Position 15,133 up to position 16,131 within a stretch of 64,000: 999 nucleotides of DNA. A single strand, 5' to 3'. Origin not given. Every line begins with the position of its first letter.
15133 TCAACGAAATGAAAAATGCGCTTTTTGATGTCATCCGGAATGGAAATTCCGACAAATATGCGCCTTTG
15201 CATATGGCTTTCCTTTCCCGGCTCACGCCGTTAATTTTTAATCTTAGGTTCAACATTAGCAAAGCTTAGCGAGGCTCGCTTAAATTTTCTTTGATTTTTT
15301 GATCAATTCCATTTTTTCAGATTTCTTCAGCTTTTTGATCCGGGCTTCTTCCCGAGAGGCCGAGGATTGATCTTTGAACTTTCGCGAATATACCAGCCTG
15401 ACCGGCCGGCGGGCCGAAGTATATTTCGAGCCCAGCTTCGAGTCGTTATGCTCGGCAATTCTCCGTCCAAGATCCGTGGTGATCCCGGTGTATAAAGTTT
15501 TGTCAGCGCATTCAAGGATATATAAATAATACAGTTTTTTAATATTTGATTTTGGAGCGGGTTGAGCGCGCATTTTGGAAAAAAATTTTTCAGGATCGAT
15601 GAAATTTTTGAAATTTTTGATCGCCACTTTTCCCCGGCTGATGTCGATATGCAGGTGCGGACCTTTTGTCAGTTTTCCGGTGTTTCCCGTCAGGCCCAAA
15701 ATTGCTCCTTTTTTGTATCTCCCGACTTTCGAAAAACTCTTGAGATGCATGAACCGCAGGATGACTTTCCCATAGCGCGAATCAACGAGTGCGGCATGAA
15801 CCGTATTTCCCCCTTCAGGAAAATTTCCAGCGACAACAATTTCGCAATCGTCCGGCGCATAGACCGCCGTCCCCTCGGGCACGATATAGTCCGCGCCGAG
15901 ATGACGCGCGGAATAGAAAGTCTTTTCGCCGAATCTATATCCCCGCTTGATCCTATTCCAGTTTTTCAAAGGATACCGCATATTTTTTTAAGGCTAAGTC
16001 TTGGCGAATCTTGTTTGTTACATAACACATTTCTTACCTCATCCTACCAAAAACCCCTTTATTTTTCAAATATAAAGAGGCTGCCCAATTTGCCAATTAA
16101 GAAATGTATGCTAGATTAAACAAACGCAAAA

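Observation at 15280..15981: M23 (LytM) peptidase domain fused to a GIY-YIG (YhbQ-type) nuclease domain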

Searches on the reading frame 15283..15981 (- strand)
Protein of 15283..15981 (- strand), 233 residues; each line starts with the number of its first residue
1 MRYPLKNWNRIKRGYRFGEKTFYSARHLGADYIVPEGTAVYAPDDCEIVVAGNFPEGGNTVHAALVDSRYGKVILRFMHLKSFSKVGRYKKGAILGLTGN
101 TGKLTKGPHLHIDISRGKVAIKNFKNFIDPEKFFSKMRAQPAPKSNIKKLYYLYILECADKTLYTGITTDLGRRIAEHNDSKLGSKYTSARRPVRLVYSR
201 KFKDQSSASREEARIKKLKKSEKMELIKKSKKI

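Call 3: search_protein_families(library=pfam, proteins=[window:15283-15981:-], max_evalue=1)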
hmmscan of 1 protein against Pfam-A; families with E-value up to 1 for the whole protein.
window:15283-15981:- (233 aa): 2 families
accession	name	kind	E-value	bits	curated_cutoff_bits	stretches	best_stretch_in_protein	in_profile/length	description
PF01541.30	GIY-YIG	-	6.2e-16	58.9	22.6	1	151-223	2-76/78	GIY-YIG catalytic domain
PF01551.29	Peptidase_M23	-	4.2e-12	46.5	28.7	1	26-121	2-94/96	Peptidase family M23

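Call 4: search_protein_families(library=ncbifam, proteins=[window:15283-15981:-], max_evalue=1)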
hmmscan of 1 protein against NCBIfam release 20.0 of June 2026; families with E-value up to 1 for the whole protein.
window:15283-15981:- (233 aa): 7 families
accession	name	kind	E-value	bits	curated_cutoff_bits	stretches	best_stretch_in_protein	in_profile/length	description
NF008652.0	PRK11649.1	equivalog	2.5e-12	46.2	341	1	21-121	307-404/439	murein DD-endopeptidase MepM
NF053825.1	PdgNdpepShyA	equivalog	2.6e-10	39.6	700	1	21-117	290-384/425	peptidoglycan DD-endopeptidase ShyA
NF052530.1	Heli_ShapePgp3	exception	1.9e-08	33.8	300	1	26-124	166-261/270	peptidoglycan metallopeptidase Pgp3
NF053824.1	PdgNdpepShyC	equivalog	4.8e-07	29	700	1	26-113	295-379/429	peptidoglycan DD-endopeptidase ShyC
NF045981.1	MSC0775_fam_LP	subfamily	0.00016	20.3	250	1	26-52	474-500/740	MSC_0775 family lipoprotein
NF050804.1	CellDivDipMCaul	equivalog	0.0036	16.2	900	1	24-115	525-614/634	cell division endopeptidase DipM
NF041208.1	celldiv_DipM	equivalog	0.028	13.7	740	1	17-118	310-408/419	cell division endopeptidase DipM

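Call 5: search_solved_structures(query=window:15283-15981:-, max_evalue=1, show_alignments=3)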
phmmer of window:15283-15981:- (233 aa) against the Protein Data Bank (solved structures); distinct sequences matched with E-value up to 1: 28.
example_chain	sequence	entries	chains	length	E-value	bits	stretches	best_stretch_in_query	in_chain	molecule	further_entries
1ywl_A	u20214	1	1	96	6.5e-15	59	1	148-228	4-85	Hypothetical UPF0213 protein EF2693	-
1zg2_A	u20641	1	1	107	4.9e-14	56.1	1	151-228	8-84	Hypothetical UPF0213 protein BH0048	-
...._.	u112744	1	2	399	7.2e-11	45.8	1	2-118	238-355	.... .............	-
6u2a_A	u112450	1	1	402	7.3e-11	45.8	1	2-118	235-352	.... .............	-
5kqb_A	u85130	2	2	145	2.9e-10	43.8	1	19-121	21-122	Peptidase M23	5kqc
2hsi_A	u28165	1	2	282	2.4e-08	37.5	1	26-117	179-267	Putative peptidase M23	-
6jmx_A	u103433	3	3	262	4e-08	36.8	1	16-119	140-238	Peptidase M23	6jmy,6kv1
4qp5_A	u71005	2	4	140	4.5e-08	36.7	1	9-113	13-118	Lysostaphin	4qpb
3slu_A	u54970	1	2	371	8.1e-08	35.8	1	14-114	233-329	M23 peptidase domain protein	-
6muk_A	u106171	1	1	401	9.3e-08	35.6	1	14-114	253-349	Peptidase M23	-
2gu1_A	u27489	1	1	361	1e-07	35.5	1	2-115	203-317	Zinc peptidase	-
5nmy_A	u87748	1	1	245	1.2e-07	35.3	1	9-113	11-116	Lysostaphin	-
4lxc_A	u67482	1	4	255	1.2e-07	35.2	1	9-113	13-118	Lysostaphin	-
6jn7_A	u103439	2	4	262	3e-07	34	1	16-119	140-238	Peptidase M23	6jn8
6rk4_A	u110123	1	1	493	5.2e-07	33.2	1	9-113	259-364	Lysostaphin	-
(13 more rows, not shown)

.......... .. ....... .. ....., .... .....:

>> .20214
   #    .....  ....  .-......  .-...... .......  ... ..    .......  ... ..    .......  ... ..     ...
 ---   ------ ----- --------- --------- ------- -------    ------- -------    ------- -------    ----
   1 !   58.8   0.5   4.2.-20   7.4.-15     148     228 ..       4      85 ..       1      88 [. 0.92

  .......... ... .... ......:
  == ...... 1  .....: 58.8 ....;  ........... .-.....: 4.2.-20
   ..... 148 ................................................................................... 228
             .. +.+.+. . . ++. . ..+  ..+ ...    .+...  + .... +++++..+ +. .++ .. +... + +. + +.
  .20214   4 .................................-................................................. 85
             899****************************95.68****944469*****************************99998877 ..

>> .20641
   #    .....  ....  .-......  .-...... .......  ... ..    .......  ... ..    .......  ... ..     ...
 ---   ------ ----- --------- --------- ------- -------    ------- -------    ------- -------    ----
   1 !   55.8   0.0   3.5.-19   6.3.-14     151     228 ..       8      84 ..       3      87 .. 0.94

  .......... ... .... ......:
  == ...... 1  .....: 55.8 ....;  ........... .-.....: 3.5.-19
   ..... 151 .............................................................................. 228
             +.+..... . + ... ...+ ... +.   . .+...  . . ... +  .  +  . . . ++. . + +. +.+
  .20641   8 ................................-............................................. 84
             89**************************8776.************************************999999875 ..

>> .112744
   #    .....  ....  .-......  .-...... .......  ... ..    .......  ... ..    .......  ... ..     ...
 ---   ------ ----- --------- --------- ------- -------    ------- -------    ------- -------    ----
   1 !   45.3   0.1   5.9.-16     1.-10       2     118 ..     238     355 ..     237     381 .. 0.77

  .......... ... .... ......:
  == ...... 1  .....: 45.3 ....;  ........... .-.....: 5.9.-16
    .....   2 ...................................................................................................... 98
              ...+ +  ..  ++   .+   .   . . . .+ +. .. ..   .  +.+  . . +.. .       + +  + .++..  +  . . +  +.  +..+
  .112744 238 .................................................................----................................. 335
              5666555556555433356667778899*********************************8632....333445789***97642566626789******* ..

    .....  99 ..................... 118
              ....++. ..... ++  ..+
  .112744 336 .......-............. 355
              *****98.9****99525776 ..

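Call 6: find_homologous_proteins(query=window:15283-15981:-)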
Query window:15283-15981:- (233 aa): 157 proteins with E <= 0.001 among 605 candidates; the best 120 are listed.
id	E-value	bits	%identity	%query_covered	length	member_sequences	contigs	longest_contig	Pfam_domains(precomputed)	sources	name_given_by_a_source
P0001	1.2e-113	397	77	92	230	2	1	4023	PF01551.30,PF01541.31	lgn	-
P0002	1.3e-105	370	71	98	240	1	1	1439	PF01551.30,PF01541.31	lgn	-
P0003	2.5e-103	363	67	100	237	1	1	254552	PF01551.30,PF01541.31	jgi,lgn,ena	-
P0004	4.3e-101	356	67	100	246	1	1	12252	PF01551.30,PF01541.31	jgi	jgi:putative endonuclease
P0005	5.1e-101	355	68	92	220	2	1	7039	PF01551.30,PF01541.31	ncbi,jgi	ncbi:MAG: GIY-YIG nuclease family protein [Parcubacteria group bacterium]|jgi:putative endonuclease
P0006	3.4e-100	353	69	100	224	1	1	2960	PF01551.30,PF01541.31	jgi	jgi:putative endonuclease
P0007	3.1e-99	350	68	99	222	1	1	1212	PF01551.30,PF01541.31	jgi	jgi:putative endonuclease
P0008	7.4e-99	348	68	97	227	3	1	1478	PF01551.30,PF01541.31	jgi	jgi:putative endonuclease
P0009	4.9e-93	329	65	96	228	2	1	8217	PF01551.30,PF01541.31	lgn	-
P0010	1.4e-88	315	66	95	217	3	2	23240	PF01551.30,PF01541.31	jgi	-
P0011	6.4e-69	250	77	59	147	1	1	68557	PF01551.30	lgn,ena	-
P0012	2.2e-67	245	75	59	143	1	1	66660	PF01551.30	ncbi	-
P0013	2.8e-62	229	74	58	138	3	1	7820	PF01551.30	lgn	-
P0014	8.1e-61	224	69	56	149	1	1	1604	PF01551.30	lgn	-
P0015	1.1e-60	223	73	58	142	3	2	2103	PF01551.30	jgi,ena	-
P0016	2.5e-60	222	68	59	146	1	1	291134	PF01551.30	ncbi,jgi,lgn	ncbi:MAG: M23 family metallopeptidase [Parcubacteria group bacterium]|jgi:murein DD-endopeptidase Me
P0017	2.6e-60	222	72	58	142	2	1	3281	PF01551.30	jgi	jgi:murein DD-endopeptidase MepM/ murein hydrolase activator NlpD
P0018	2.8e-60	222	68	60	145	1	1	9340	PF01551.30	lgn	-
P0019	4.5e-60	222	70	58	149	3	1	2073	PF01551.30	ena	-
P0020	9.2e-60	220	69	58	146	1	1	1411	PF01551.30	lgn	-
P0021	3.7e-59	219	70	58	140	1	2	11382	PF01551.30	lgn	-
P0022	4.7e-59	218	67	60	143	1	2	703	PF01551.30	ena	-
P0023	5.0e-59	218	70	59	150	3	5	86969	PF01551.30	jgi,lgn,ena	jgi:murein DD-endopeptidase MepM/ murein hydrolase activator NlpD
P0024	6.0e-59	218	67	58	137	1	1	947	PF01551.30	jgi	-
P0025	7.3e-59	218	69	58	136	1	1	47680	PF01551.30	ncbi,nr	ncbi:MAG: hypothetical protein A3J76_04620 [Candidatus Moranbacteria bacterium RBG_13_45_13]|nr:MAG:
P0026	8.4e-59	217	69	58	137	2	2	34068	PF01551.30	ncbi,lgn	-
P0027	9.3e-59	217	69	58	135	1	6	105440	PF01551.30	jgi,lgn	-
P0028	1.0e-58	217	70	58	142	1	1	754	PF01551.30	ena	-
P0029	1.5e-58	217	69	58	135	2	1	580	PF01551.30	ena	-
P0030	1.7e-58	216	68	58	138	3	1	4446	PF01551.30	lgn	-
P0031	2.6e-58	216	68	62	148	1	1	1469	PF01551.30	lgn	-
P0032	2.6e-58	216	66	62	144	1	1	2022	PF01551.30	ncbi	-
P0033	3.1e-58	215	68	59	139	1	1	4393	PF01551.30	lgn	-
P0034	6.5e-58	214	65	62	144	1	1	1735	PF01551.30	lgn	-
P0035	1.4e-57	213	66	60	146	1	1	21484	PF01551.30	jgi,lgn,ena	-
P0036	2.3e-57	213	67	58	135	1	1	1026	PF01551.30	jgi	jgi:murein DD-endopeptidase MepM/ murein hydrolase activator NlpD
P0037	3.0e-57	212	68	58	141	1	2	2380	PF01551.30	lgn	-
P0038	3.4e-57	212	67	58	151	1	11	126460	PF01551.30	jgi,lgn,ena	jgi:murein DD-endopeptidase MepM/ murein hydrolase activator NlpD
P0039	4.9e-57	212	68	58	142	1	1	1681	PF01551.30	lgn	-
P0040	9.0e-57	211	65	58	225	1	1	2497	PF01551.30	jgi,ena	-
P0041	1.1e-56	210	65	61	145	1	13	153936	PF01551.30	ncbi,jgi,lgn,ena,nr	ncbi:MAG: hypothetical protein A2359_00850 [Candidatus Moranbacteria bacterium RIFOXYB1_FULL_43_19]|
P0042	1.2e-56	210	66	58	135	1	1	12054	PF01551.30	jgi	jgi:murein DD-endopeptidase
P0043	1.3e-56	210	66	58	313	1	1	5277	PF01551.30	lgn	-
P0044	2.3e-56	209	65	58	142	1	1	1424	PF01551.30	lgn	-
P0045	1.3e-55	207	62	61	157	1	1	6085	PF01551.30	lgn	-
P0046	1.5e-55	207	66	58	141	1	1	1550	PF01551.30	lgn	-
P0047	1.6e-55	207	62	62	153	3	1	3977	PF01551.30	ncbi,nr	ncbi:MAG: M23 family metallopeptidase [Candidatus Moranbacteria bacterium]|nr:M23 family metallopept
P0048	1.7e-55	207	66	60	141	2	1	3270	PF01551.30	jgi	-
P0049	1.8e-55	206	65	58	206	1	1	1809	PF01551.30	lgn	-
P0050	3.7e-55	205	63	61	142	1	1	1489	PF01551.30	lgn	-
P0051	4.3e-55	205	65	58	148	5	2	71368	PF01551.30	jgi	-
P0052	7.0e-55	205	67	58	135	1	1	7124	PF01551.30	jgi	jgi:murein DD-endopeptidase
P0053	5.3e-54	202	64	59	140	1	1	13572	PF01551.30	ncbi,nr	ncbi:MAG: M23 family metallopeptidase [Patescibacteria group bacterium]|nr:M23 family metallopeptida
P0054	6.6e-54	201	64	58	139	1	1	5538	PF01551.30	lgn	-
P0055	1.5e-53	200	62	61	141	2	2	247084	PF01551.30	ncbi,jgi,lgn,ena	ncbi:MAG: M23 family metallopeptidase [Patescibacteria group bacterium]|jgi:murein DD-endopeptidase 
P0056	8.1e-53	198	64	58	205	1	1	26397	PF01551.30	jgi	jgi:hypothetical protein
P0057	1.4e-52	197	63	58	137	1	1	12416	PF01551.30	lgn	-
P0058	1.8e-52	197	66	58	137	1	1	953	PF01551.30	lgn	-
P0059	3.7e-52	196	64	58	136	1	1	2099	PF01551.30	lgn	-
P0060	8.0e-52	195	63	58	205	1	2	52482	PF01551.30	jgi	-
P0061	1.8e-51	193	62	58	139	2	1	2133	PF01551.30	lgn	-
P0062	1.9e-51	193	60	59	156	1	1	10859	PF01551.30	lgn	-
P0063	2.0e-50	190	56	64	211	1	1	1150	PF01551.30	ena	-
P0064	1.3e-49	187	58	60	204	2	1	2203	PF01551.30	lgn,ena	-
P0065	1.4e-49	187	61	58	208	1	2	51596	PF01551.30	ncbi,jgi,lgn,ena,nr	ncbi:peptidoglycan DD-metalloendopeptidase family protein [Patescibacteria group bacterium]|nr:pepti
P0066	1.5e-49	187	59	58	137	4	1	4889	PF01551.30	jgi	-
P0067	3.1e-48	183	56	62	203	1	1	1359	PF01551.30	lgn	-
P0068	4.8e-46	176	67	48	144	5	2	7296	PF01551.30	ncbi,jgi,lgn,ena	-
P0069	1.6e-45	174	57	58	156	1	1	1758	PF01551.30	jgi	jgi:peptidoglycan LD-endopeptidase LytH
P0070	8.1e-45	172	55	58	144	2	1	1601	PF01551.30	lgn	-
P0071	5.4e-32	130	77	28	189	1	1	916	PF01541.31,PF06961.19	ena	-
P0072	7.9e-32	129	49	64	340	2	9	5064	PF01551.30,PF01183.27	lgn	-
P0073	4.5e-31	127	48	57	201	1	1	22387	PF01551.30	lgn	-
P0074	8.2e-31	126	47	64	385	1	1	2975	PF01551.30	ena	-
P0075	8.5e-31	126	50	57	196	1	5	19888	PF01551.30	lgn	-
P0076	1.5e-30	125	77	36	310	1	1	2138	PF01541.31,PF06902.17,PF09360.16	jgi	jgi:predicted GIY-YIG superfamily endonuclease/CDGSH-type Zn-finger protein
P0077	1.7e-30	125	78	34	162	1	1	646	PF01035.27,PF01541.31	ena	-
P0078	2.1e-30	124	47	61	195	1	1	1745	PF01551.30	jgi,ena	-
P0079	8.3e-30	123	52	56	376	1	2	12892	PF01551.30,PF01183.27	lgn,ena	-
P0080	1.7e-29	122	76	36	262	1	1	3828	PF01541.31,PF01725.22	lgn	-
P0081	2.5e-29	121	49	56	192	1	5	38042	PF01551.30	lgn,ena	-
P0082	3.0e-29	121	67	36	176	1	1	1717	PF10391.16,PF14520.13,PF01541.31,PF11731.15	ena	-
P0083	8.0e-29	119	73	36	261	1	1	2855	PF01541.31,PF01725.22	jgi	jgi:inosine triphosphate pyrophosphatase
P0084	1.6e-28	118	46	69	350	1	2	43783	PF01551.30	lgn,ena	-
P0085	2.2e-28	118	72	37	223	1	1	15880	PF01541.31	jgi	jgi:putative endonuclease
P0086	7.3e-28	116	71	36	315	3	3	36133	PF01541.31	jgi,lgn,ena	-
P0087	1.1e-27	116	47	56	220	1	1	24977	PF01551.30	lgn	-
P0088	1.7e-27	115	50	56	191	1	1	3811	PF01551.30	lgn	-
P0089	1.8e-27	115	69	33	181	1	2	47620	PF10391.16,PF14520.13,PF01541.31,PF11731.15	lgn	-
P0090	2.2e-27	115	71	34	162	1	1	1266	PF01035.27,PF01541.31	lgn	-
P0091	2.6e-27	114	52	52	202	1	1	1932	PF01551.30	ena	-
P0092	3.1e-27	114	38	72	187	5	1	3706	PF01551.30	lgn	-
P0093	5.4e-27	113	47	55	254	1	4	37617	PF01551.30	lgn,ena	-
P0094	6.3e-27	113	65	30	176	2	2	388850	PF10391.16,PF14520.13,PF01541.31,PF11731.15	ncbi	-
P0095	6.5e-27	113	71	33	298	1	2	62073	PF01541.31,PF01863.24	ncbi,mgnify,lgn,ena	ncbi:MAG: YgjP-like metallopeptidase domain-containing protein [Patescibacteria group bacterium]|mgn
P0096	1.3e-26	112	68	35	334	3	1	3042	PF01541.31,PF08713.18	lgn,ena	-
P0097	2.3e-26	111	47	56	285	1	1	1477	PF01551.30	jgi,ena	-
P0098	5.6e-26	110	75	31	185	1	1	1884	PF01541.31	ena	-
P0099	5.8e-26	110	48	56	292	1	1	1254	PF01551.30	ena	-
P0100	8.7e-26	109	70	33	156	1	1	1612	PF01541.31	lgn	-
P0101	1.0e-25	109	44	62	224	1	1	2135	PF01551.30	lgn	-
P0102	2.2e-25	108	65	36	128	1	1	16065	PF01541.31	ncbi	-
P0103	2.3e-25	108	65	33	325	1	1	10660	PF01541.31,PF08713.18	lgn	-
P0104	2.4e-25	108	69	33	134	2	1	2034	PF14520.13,PF01541.31,PF11731.15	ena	-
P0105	2.9e-25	108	65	36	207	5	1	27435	PF01541.31,PF01863.24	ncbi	-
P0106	3.5e-25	107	48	56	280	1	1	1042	PF01551.30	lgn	-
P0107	6.0e-25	107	47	57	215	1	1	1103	PF01551.30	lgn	-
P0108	6.4e-25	107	49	52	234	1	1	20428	PF01551.30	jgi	-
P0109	1.8e-24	105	64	35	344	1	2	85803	PF22435.2,PF01541.31,PF00588.25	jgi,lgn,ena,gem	-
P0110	1.9e-24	105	50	56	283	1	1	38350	PF01551.30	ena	-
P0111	2.1e-24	105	64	36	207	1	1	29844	PF01541.31,PF01863.24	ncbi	-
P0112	2.9e-24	104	64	36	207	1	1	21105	PF10263.16,PF01541.31,PF01863.24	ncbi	-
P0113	4.6e-24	104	47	56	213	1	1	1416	PF01551.30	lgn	-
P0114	4.6e-24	104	43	65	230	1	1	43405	PF01551.30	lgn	-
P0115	5.7e-24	103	67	35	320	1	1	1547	PF01541.31,PF08713.18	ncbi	-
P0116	6.4e-24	103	42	64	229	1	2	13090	PF01551.30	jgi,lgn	-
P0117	7.4e-24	103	63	36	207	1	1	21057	PF10263.16,PF01541.31,PF01863.24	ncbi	-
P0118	8.8e-24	103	41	62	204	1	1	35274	PF01551.30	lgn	-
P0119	1.6e-23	102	64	33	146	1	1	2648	PF01541.31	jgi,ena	-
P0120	2.0e-23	102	47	56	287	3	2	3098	PF01551.30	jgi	jgi:murein DD-endopeptidase MepM/ murein hydrolase activator NlpD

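Call 10: find_encoding_contigs(protein=P0003, flank=5000, max_places=2)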
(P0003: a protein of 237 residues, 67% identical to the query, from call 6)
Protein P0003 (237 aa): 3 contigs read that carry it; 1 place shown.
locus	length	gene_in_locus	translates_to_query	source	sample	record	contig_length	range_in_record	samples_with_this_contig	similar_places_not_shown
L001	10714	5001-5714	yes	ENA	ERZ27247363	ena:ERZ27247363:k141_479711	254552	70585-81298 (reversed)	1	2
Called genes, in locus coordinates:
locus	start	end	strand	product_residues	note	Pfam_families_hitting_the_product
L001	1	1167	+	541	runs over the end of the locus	PF01656:CbiA (faint), PF06418:CTP_synth_N, PF00117:GATase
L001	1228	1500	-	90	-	PF01016:Ribosomal_L27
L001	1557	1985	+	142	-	-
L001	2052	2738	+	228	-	PF00696:AA_kinase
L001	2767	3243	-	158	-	PF09835:DUF2062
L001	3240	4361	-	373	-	PF12705:PDDEXK_1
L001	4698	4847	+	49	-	PF04014:MazE_antitoxin (weak)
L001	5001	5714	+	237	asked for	PF01551:Peptidase_M23, PF01541:GIY-YIG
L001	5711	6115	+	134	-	PF01814:Hemerythrin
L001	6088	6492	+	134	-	PF06262:Zincin_1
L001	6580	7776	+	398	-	PF00266:Aminotran_5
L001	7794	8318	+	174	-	PF00293:NUDIX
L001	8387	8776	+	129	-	PF01592:NifU_N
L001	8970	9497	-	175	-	PF28549:NDPSase_N, PF00293:NUDIX (faint)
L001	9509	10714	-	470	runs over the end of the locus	PF13529:Peptidase_C39_2, PF03412:Peptidase_C39 (weak)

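Call 11: find_encoding_contigs(protein=P0011, flank=5000, max_places=2)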
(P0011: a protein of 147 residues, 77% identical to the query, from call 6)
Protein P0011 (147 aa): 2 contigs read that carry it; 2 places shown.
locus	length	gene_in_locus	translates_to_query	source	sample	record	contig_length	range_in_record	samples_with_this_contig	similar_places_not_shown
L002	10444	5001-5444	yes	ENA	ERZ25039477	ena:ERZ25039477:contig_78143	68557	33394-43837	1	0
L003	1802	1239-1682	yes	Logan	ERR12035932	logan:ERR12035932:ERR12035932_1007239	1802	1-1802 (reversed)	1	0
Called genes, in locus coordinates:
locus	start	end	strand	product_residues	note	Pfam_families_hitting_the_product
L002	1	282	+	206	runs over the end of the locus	PF01936:NYN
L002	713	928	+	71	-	PF13560:HTH_31, PF12844:HTH_19 (weak), PF01381:HTH_3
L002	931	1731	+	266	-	-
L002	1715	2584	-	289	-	PF02086:MethyltransfD12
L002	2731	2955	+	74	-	-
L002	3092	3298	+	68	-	-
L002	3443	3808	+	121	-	PF13328:HD_4, PF01966:HD (weak)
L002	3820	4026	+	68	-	-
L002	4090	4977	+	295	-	PF04072:LCM (faint)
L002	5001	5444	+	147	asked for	PF01551:Peptidase_M23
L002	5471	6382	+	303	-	-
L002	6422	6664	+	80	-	PF01541:GIY-YIG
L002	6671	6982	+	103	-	-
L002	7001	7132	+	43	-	-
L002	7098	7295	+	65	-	PF05258:DciA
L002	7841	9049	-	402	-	PF00912:Transgly, PF00905:Transpeptidase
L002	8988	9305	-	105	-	PF00912:Transgly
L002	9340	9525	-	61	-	-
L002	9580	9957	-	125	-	-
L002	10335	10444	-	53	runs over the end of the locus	-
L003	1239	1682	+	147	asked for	PF01551:Peptidase_M23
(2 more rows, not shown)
